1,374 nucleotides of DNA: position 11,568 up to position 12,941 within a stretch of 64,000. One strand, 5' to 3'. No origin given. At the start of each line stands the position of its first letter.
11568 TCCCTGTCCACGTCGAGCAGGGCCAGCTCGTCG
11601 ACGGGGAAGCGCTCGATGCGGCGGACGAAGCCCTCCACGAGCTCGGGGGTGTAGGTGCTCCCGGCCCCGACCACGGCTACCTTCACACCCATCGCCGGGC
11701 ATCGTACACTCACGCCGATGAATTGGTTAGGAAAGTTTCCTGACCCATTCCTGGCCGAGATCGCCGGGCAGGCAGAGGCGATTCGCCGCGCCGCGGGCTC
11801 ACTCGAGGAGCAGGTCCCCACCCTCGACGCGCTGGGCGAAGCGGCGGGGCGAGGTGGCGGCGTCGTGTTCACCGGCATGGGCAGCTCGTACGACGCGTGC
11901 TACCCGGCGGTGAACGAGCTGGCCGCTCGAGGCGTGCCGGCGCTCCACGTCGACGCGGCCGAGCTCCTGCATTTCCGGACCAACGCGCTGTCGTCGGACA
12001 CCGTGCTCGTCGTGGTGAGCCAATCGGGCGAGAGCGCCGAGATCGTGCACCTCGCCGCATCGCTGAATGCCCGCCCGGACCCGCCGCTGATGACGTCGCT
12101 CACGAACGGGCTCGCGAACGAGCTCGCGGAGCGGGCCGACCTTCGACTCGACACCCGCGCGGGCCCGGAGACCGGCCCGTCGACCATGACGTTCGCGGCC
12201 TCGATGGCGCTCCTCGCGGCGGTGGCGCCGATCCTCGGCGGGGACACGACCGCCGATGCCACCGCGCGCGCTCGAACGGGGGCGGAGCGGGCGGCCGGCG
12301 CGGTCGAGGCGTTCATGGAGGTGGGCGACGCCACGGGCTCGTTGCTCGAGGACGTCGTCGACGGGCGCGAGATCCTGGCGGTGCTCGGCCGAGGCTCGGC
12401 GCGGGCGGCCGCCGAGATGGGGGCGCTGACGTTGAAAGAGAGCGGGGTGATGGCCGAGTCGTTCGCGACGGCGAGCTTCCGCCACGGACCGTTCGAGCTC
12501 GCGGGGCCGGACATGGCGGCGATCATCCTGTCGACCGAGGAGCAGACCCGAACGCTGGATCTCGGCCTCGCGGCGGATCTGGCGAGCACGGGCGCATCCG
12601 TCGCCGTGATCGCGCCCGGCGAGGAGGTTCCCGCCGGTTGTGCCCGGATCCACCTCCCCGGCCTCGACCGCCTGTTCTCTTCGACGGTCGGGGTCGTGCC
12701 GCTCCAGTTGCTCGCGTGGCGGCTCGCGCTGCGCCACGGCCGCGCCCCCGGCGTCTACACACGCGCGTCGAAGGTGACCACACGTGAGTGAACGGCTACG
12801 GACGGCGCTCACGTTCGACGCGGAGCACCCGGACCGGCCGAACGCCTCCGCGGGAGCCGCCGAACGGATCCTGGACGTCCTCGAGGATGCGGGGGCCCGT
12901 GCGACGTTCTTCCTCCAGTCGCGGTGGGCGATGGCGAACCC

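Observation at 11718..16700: Tandem GlmD-like double-SIS paralogs flanking a CE4 deacetylase and a BadF-type kinase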

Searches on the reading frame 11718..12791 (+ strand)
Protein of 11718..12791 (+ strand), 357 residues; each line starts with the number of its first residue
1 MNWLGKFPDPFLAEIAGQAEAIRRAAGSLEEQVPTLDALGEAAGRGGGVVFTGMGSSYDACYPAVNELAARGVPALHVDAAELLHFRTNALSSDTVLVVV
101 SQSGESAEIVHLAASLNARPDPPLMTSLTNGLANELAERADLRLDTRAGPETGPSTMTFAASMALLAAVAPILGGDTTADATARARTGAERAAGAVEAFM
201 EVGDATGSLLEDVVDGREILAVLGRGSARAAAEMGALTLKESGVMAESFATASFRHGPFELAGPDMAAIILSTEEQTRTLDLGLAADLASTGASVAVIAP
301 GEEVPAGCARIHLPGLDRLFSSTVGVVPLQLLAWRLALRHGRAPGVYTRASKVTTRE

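Call 10: search_protein_families(library=pfam, proteins=[window:11718-12788:+], max_evalue=0.01)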
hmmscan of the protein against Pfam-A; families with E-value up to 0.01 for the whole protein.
seq(357 aa): 1 family
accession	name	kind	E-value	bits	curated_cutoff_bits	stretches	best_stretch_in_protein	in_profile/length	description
PF01380.27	SIS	-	1.5e-26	93.2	25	2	49-169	8-128/131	SIS domain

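Call 11: search_protein_families(library=ncbifam, proteins=[window:11718-12788:+], max_evalue=0.01)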
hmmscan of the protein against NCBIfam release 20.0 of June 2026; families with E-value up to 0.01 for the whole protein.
seq(357 aa): 10 families
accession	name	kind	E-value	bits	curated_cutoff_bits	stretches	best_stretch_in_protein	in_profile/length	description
NF001484.0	PRK00331.1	subfamily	5.1e-32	111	381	1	11-342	254-586/601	isomerizing glutamine--fructose-6-phosphate transaminase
TIGR01135.1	glmS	equivalog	9.1e-32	110.3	418.05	1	11-342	252-592/607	glutamine--fructose-6-phosphate transaminase (isomerizing)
NF046059.1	NagB_SO3506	equivalog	1.7e-14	53.9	430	1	93-299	86-283/330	glucosamine-6-phosphate deaminase NagB-II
TIGR02815.1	agaS_fam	subfamily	1.5e-09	37.4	529.2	1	14-344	8-351/372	putative sugar isomerase, AgaS family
TIGR00393.1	kpsF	subfamily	8.8e-09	35.3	203.7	1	47-186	1-133/268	KpsF/GutQ family sugar-phosphate isomerase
NF008141.0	PRK10892.1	equivalog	1.4e-07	31.1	505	1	47-187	50-183/328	arabinose-5-phosphate isomerase KdsD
NF008581.0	PRK11543.1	equivalog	4.4e-07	29.2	481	1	47-187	43-176/321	arabinose-5-phosphate isomerase GutQ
NF041128.1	glucosaP_deam_GlmD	equivalog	5.3e-07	29.2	580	1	45-345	30-312/323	glucosamine-6-phosphate deaminase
NF040776.2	AlsR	equivalog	0.0019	17.1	400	1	53-148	136-229/279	transcriptional repressor AlsR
NF008590.0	PRK11557.1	equivalog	0.0091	15.4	355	0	49-152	135-236/282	MurR/RpiR family transcriptional regulator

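Call 12: search_solved_structures(query=window:11718-12788:+, max_evalue=0.001, show_alignments=2)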
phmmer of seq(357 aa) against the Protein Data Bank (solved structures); distinct sequences matched with E-value up to 0.001: 28.
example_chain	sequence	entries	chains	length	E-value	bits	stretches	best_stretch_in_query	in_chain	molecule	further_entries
1moq_A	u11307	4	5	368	7.2e-18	68.4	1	70-342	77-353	GLUCOSAMINE 6-PHOSPHATE SYNTHASE | Glutamine--fructose-6-phosphate aminotransferase [isomerizing]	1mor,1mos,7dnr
1jxa_A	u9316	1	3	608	2.5e-17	66.6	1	70-342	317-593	glucosamine 6-phosphate synthase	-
4amv_A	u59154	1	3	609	2.6e-17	66.6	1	70-342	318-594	GLUCOSAMINE--FRUCTOSE-6-PHOSPHATE AMINOTRANSFERASE [ISOMER IZING]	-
3ooj_A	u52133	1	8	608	2.8e-17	66.5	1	70-342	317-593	Glucosamine/fructose-6-phosphate aminotransferase, isomerizing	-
2j6h_A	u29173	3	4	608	2.8e-17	66.5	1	70-342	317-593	GLUCOSAMINE-FRUCTOSE-6-PHOSPHATE AMINOTRANSFERASE | GLUCOSAMINE--FRUCTOSE-6-PHOSPHATE AMINOTRANSFERASE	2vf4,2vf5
4s1w_A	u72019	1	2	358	1.4e-15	60.9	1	53-339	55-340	Glutamine--fructose-6-phosphate aminotransferase [isomerizing]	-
2zj3_A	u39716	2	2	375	3.4e-13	53.1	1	51-342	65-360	Glucosamine--fructose-6-phosphate aminotransferase [isomerizing] 1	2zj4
2v4m_A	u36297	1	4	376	3.4e-13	53.1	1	51-342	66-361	GLUCOSAMINE--FRUCTOSE-6-PHOSPHATE AMINOTRANSFERASE [ISOMERIZING] 1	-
2poc_A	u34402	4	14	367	7.3e-13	52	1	48-341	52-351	isomerase domain of glutamine-fructose-6-phosphate transaminase (isomerizing)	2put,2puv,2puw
6r4i_A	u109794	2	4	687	9.1e-13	51.7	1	52-341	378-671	Glutamine--fructose-6-phosphate aminotransferase [isomerizing] 1 | Glutamine--fructose-6-phosphate-aminotransferase [isomerizing] 1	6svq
7ndl_A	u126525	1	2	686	1.7e-12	50.8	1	52-341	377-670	Isoform 2 of Glutamine-fructose-6-phosphate aminotransferase [isomerizing] 1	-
6r4e_A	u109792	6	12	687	1.7e-12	50.8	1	52-341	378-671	Glutamine--fructose-6-phosphate aminotransferase [isomerizing] 1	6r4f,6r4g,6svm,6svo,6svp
6zmj_A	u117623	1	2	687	1.7e-12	50.8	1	52-341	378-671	Glutamine--fructose-6-phosphate aminotransferase [isomerizing] 1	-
6zmk_A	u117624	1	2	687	1.9e-12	50.6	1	52-341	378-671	Glutamine--fructose-6-phosphate aminotransferase [isomerizing] 1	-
6r4h_A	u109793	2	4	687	2.4e-12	50.3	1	52-341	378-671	Glutamine--fructose-6-phosphate aminotransferase [isomerizing] 1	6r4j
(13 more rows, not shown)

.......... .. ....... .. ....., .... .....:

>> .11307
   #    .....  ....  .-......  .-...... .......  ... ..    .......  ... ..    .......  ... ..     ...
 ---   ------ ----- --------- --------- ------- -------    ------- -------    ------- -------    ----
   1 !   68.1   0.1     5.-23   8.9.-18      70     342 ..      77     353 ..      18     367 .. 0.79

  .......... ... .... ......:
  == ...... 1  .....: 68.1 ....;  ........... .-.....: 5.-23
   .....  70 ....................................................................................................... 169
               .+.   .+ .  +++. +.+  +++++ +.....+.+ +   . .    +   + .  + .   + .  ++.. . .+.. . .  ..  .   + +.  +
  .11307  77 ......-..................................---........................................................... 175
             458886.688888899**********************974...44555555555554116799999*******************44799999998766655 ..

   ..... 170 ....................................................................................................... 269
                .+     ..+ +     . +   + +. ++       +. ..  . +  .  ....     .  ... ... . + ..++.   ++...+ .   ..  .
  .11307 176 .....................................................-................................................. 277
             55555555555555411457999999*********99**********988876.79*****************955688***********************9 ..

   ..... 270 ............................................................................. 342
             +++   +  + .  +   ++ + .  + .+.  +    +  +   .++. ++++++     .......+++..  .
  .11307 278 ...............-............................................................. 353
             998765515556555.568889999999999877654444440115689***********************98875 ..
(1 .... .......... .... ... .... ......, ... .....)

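Call 17: find_homologous_proteins(query=window:11718-12788:+, max_evalue=1e-10)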
Query seq(357 aa) (357 aa): 2000 proteins with E <= 1e-10 among 8000 candidates; the best 120 are listed.
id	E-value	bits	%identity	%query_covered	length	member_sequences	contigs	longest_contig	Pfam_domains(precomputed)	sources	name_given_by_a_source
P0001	2.3e-213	726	97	100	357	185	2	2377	PF01380.28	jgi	jgi:glucosamine--fructose-6-phosphate aminotransferase (isomerizing)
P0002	1.2e-197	674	91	100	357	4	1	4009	PF01380.28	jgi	jgi:glutamine---fructose-6-phosphate transaminase (isomerizing)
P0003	9.1e-141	487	70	100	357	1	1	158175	PF01380.28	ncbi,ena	-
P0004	2.6e-132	459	66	100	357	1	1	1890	PF01380.28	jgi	jgi:glucosamine--fructose-6-phosphate aminotransferase (isomerizing)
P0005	4.1e-132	459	64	100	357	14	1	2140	PF01380.28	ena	-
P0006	1.2e-131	457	67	98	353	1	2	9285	PF01380.28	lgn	-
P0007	3.2e-131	456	65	100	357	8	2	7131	PF01380.28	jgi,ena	-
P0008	2.9e-130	453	66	100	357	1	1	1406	PF01380.28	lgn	-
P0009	7.4e-130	451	64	100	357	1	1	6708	PF01380.28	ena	-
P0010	1.0e-129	451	65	100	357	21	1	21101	PF01380.28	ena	-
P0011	3.2e-129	449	65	100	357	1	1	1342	PF01380.28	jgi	jgi:glucosamine--fructose-6-phosphate aminotransferase (isomerizing)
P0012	3.7e-129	449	66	100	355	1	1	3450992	PF01380.28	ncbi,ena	-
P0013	6.9e-129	448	64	100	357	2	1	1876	PF01380.28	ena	-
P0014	4.1e-128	446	65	100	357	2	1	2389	PF01380.28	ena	-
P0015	1.2e-127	444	64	100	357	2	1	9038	PF01380.28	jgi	jgi:glucosamine--fructose-6-phosphate aminotransferase (isomerizing)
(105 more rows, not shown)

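Call 19: find_related_loci(query=A1, collection=genome_contigs, flank=10000)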
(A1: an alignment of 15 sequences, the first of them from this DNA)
Query A1 (357 aa) in genome_contigs; peptide patterns used: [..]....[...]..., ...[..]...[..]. (x = any residue, [..] = any of these).
567 stretches matched a pattern; 416 encode a relative of the query (tblastn E <= 1e-3); the best 80 are kept; 78 distinct loci.
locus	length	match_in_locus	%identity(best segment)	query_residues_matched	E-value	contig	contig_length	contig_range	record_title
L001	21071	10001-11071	70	1-357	2e-134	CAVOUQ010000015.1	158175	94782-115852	MAG: uncultured Actinomycetes bacterium isolate MFD10007.bin.2.82 genome assembly, contig: contig_22190, whole genome sh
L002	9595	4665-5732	63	1-357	6e-134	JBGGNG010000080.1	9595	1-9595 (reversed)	MAG: Actinomycetota bacterium isolate bin.036 k141_1954259, whole genome shotgun sequence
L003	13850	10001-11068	62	1-357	6e-132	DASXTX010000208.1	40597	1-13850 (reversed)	MAG TPA_asm: Actinomycetota bacterium isolate SMAG_U4703 k141_942590, whole genome shotgun sequence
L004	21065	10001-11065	66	1-357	7e-130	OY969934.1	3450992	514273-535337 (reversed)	MAG: uncultured Actinomycetes bacterium isolate MFD04944.bin.1.31 genome assembly, chromosome: 1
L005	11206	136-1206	60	1-357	3e-129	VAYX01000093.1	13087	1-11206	MAG: Actinobacteria bacterium isolate AC_69 14_1009_16_40cm_scaffold_15349, whole genome shotgun sequence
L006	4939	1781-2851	64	1-357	2e-129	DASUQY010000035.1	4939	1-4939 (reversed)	MAG TPA_asm: Actinomycetota bacterium isolate SMAG_U1693 k141_734137, whole genome shotgun sequence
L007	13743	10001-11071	61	1-357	4e-128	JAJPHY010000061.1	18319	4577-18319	MAG: Actinomycetota bacterium isolate Centralia_MAG_23 k107_8894652, whole genome shotgun sequence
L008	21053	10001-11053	62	1-353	1e-127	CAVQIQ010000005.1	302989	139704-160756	MAG: uncultured Actinomycetes bacterium isolate MFD10007.bin.3.88 genome assembly, contig: contig_19351, whole genome sh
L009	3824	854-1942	62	1-357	9e-130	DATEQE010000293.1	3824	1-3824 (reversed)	MAG TPA_asm: Actinomycetota bacterium isolate SMAG_U9039 k141_677063, whole genome shotgun sequence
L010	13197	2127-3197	59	1-357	1e-126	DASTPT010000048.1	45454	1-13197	MAG TPA_asm: Actinomycetota bacterium isolate SMAG_U2204 k141_1193573, whole genome shotgun sequence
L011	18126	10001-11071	60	1-357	1e-126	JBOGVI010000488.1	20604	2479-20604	MAG: Actinomycetota bacterium isolate M3-S_metabat2.bin.172 k127_431877, whole genome shotgun sequence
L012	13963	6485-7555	59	1-357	9e-126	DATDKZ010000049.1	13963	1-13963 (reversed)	MAG TPA_asm: Actinomycetota bacterium isolate SMAG_U371 k141_326713, whole genome shotgun sequence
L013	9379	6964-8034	59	1-357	1e-125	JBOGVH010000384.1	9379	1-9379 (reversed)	MAG: Actinomycetota bacterium isolate M3-S_metawrap_bin.246 k127_1139804, whole genome shotgun sequence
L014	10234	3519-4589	59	1-357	2e-124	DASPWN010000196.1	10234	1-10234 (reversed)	MAG TPA_asm: Actinomycetota bacterium isolate SMAG_U11542 k141_756629, whole genome shotgun sequence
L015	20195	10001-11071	59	1-357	4e-124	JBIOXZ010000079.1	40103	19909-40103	MAG: Actinomycetota bacterium isolate MAG043 k127_3192655, whole genome shotgun sequence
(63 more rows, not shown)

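Call 49: find_encoding_contigs(protein=window:11718-12791:+, flank=6000, max_places=6)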
Protein window:11718-12791:+ (357 aa): no gene with exactly this product is on record in the collection.

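Call 50: find_encoding_contigs(protein=P0001, flank=6000, max_places=6)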
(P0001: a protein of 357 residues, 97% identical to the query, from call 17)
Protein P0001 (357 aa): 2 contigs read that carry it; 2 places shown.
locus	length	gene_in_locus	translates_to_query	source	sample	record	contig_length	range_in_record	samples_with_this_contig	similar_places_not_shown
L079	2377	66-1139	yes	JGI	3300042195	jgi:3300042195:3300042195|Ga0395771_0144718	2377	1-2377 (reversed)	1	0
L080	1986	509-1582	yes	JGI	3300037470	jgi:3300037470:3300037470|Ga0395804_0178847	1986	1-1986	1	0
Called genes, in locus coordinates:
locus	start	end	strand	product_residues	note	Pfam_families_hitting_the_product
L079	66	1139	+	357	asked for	PF01380:SIS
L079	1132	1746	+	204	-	PF01522:Polysacc_deac_1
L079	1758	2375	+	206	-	?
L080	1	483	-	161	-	?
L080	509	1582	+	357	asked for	PF01380:SIS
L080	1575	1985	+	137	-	?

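Call 70: predict_structure(alignment_id=A1)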
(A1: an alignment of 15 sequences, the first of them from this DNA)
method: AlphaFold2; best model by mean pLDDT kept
length: 357 residues; sequences in the alignment: 15
mean_pLDDT: 87.7   pTM: 0.88
mean pLDDT of the five models: 87.7, 85.7, 84.7, 83.3, 82.2
residues with pLDDT >= 90: 239; 70-90: 82; 50-70: 18; < 50: 18
segments of 3 or more residues with pLDDT < 50: 1-7, 348-357
pLDDT, mean of each block of 10 residues (from residue 1): 45 90 97 98 90 91 94 93 87 95 92 95 96 97 94 82 97 97 98 95 90 90 91 90 76 58 86 90 94 94 91 90 94 89 63 29
secondary structure, 60 per line:
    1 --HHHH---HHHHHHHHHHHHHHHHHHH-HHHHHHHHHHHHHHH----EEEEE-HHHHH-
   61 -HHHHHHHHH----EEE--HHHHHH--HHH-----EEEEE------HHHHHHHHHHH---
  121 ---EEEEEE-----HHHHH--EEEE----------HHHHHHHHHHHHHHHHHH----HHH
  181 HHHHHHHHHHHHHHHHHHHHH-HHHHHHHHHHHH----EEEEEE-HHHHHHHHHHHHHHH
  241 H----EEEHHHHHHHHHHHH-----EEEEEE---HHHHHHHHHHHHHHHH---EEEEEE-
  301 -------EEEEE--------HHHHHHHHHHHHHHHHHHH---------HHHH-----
elements in order: H3-6 H10-28 H30-44 E49-53 H55-59 H62-70 E75-77 H80-85 E96-100 H107-117 E124-129 H135-139 E142-145 H156-173 H178-201 H203-214 E219-224 H226-241 E246-248 H249-260 E266-271 H275-290 E294-299 E308-312 H321-339 H349-352

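Call 74: fold_search(model_id=the predicted structure, library=pdb)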
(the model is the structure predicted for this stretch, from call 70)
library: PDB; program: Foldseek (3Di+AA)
matches with E <= 10: 1416; with E <= 0.001: 199
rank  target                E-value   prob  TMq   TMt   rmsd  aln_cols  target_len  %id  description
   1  7dnr_B                3.9e-19  1.00  0.82  0.82   3.4       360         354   24  Crystal Structure of Zn-bound SIS Domain of Glucosamine-6-P Synthase from E. coli (released 2021-12-15)
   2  7dnr_A                5.4e-19  1.00  0.81  0.81   3.5       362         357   23  Crystal Structure of Zn-bound SIS Domain of Glucosamine-6-P Synthase from E. coli (released 2021-12-15)
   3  3ooj_G                1.5e-18  1.00  0.83  0.51   4.6       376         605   24  C1A mutant of E. coli GlmS in complex with glucose-6P and glutamate (released 2011-10-19)
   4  3tbf_D                2.3e-18  1.00  0.82  0.82   3.6       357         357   21  C-terminal domain of glucosamine-fructose-6-phosphate aminotransferase from Francisella tularensis. (released 2011-08-24)
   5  1mos                  2.3e-18  1.00  0.81  0.79   4.3       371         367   24  ISOMERASE DOMAIN OF GLUCOSAMINE 6-PHOSPHATE SYNTHASE COMPLEXED WITH 2-AMINO-2-DEOXYGLUCITOL 6-PHOSPHATE (released 1999-07-29)
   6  6r4j_B                2.7e-18  1.00  0.83  0.47   4.5       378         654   21  Crystal structure of human GFAT-1 G451E in complex with UDP-GlcNAc (released 2020-01-15)
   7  6zmj_A                2.8e-18  1.00  0.81  0.46   3.7       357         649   21  Crystal structure of human GFAT-1 R203H (released 2020-08-05)
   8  3ooj_E                3.0e-18  1.00  0.82  0.51   3.7       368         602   23  C1A mutant of E. coli GlmS in complex with glucose-6P and glutamate (released 2011-10-19)
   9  3ooj_F                3.3e-18  1.00  0.82  0.51   4.3       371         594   24  C1A mutant of E. coli GlmS in complex with glucose-6P and glutamate (released 2011-10-19)
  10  3tbf_H                3.6e-18  1.00  0.84  0.84   3.3       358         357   22  C-terminal domain of glucosamine-fructose-6-phosphate aminotransferase from Francisella tularensis. (released 2011-08-24)
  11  6r4f_B                3.6e-18  1.00  0.83  0.47   4.5       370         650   21  Crystal structure of human GFAT-1 in complex with Glucose-6-Phosphate (released 2020-01-15)
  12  3ooj_C                3.8e-18  1.00  0.83  0.51   4.1       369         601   24  C1A mutant of E. coli GlmS in complex with glucose-6P and glutamate (released 2011-10-19)
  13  1moq                  4.3e-18  1.00  0.81  0.79   3.6       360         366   23  ISOMERASE DOMAIN OF GLUCOSAMINE 6-PHOSPHATE SYNTHASE COMPLEXED WITH GLUCOSAMINE 6-PHOSPHATE (released 1998-10-07)
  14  6svm_B                4.5e-18  1.00  0.83  0.47   4.5       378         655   21  Crystal structure of human GFAT-1 in complex with Glucose-6-Phosphate, L-Glu, and UDP-GalNAc (released 2020-01-15)
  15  3tbf_B                5.0e-18  1.00  0.84  0.85   3.4       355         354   22  C-terminal domain of glucosamine-fructose-6-phosphate aminotransferase from Francisella tularensis. (released 2011-08-24)
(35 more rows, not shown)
